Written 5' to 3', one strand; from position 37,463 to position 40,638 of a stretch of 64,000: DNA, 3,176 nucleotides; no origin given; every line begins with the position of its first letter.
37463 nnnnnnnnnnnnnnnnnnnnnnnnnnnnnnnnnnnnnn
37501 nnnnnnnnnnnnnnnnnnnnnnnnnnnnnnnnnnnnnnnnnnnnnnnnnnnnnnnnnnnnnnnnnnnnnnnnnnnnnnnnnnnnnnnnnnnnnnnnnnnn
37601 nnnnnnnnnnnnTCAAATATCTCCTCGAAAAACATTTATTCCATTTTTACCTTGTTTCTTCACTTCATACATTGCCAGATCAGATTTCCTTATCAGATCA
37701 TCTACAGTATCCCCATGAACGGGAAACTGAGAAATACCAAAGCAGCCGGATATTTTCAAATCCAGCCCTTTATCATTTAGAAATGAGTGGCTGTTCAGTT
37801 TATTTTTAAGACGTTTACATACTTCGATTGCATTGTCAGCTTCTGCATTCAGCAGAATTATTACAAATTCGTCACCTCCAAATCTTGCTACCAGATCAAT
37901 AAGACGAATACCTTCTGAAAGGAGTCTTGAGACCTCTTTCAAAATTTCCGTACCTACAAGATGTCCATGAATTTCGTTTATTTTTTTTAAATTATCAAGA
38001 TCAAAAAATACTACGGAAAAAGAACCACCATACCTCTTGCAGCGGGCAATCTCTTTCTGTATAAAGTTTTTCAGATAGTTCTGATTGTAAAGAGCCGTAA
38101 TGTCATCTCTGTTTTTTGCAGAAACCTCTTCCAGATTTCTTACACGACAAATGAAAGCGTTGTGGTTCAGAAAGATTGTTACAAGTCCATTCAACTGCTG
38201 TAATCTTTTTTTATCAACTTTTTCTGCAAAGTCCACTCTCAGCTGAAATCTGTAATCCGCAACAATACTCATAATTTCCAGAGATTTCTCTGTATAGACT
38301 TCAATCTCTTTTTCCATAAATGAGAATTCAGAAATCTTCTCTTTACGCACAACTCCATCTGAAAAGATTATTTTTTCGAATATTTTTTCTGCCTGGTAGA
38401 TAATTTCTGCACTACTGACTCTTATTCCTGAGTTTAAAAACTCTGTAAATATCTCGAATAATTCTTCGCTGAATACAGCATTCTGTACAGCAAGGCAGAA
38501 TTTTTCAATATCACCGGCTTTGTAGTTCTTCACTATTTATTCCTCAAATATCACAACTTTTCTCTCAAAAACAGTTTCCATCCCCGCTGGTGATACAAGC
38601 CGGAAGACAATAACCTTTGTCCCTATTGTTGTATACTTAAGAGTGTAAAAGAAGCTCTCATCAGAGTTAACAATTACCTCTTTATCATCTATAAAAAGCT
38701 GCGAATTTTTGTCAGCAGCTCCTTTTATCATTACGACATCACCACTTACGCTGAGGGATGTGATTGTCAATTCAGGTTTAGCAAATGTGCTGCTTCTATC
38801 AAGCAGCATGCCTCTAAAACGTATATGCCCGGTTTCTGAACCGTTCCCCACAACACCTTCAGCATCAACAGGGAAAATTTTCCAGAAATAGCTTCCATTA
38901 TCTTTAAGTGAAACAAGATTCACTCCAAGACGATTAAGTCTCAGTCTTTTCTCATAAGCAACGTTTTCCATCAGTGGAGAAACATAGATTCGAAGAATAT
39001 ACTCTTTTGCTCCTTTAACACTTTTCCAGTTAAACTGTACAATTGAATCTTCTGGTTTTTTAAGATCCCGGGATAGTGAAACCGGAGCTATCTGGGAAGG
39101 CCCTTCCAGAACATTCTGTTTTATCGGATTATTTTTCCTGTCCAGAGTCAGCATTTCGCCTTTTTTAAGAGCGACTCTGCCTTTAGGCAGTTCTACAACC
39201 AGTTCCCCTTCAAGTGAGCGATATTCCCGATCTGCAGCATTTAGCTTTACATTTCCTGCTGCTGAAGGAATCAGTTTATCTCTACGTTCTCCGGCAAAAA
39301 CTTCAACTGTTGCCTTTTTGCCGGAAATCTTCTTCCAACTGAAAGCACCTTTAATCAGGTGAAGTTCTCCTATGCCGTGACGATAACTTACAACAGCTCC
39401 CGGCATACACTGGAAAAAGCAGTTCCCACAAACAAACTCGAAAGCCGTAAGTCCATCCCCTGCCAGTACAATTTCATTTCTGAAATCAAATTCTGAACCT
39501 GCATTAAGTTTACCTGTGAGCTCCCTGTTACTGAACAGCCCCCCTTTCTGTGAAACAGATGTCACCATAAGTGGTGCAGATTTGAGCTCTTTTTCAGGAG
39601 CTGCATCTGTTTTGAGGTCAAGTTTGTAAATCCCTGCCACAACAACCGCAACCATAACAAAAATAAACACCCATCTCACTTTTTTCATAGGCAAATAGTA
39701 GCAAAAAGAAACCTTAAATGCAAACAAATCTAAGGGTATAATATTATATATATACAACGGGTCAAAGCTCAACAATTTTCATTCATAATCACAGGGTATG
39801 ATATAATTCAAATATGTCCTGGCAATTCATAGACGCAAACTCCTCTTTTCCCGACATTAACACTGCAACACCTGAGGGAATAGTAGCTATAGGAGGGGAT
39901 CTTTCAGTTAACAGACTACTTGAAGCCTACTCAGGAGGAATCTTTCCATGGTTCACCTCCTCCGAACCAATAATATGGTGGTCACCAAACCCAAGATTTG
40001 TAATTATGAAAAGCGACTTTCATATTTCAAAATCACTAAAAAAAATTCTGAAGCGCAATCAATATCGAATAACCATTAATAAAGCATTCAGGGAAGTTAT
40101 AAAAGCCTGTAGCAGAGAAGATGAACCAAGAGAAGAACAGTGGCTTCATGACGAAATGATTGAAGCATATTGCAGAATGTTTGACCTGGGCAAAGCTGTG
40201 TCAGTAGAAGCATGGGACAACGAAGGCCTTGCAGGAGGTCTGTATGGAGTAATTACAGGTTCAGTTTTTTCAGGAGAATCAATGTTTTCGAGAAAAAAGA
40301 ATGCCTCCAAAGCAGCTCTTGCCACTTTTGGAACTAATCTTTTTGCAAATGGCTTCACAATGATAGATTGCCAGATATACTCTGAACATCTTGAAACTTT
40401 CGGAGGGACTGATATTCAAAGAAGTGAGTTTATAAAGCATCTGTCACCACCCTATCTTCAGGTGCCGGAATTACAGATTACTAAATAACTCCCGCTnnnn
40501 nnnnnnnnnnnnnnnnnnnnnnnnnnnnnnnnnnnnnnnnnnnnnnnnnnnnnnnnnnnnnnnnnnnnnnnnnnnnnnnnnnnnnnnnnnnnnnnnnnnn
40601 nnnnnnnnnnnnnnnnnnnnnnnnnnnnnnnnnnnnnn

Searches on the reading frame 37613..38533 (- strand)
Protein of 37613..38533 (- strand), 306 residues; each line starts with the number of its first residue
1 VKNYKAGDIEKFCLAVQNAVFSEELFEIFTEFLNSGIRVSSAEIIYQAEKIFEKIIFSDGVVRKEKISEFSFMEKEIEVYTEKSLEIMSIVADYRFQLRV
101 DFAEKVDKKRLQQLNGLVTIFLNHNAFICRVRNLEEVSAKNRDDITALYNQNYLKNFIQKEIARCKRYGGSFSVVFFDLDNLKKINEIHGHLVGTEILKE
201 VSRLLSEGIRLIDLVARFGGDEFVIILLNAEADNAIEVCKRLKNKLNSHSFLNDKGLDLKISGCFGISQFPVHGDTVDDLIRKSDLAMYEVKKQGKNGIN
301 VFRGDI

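Call 91: search_protein_families(library=pfam, max_evalue=0.0001, proteins=[window:37613-38533:-])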
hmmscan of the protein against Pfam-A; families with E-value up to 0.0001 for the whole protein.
window:37613-38533:- (306 aa): 1 family
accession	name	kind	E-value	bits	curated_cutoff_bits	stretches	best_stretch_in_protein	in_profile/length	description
PF00990.26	GGDEF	-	1.8e-39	135.5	23.8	1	141-297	2-160/161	Diguanylate cyclase, GGDEF domain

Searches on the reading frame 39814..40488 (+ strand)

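Call 91: search_protein_families(library=pfam, max_evalue=0.0001, proteins=[window:39814-40488:+])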
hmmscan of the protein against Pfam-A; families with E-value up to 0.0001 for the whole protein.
window:39814-40488:+ (224 aa): 1 family
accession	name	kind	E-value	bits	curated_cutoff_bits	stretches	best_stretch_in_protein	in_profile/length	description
PF03588.20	Leu_Phe_trans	-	4.8e-67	225.1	22.7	1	33-201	2-170/171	Leucyl/phenylalanyl-tRNA protein transferase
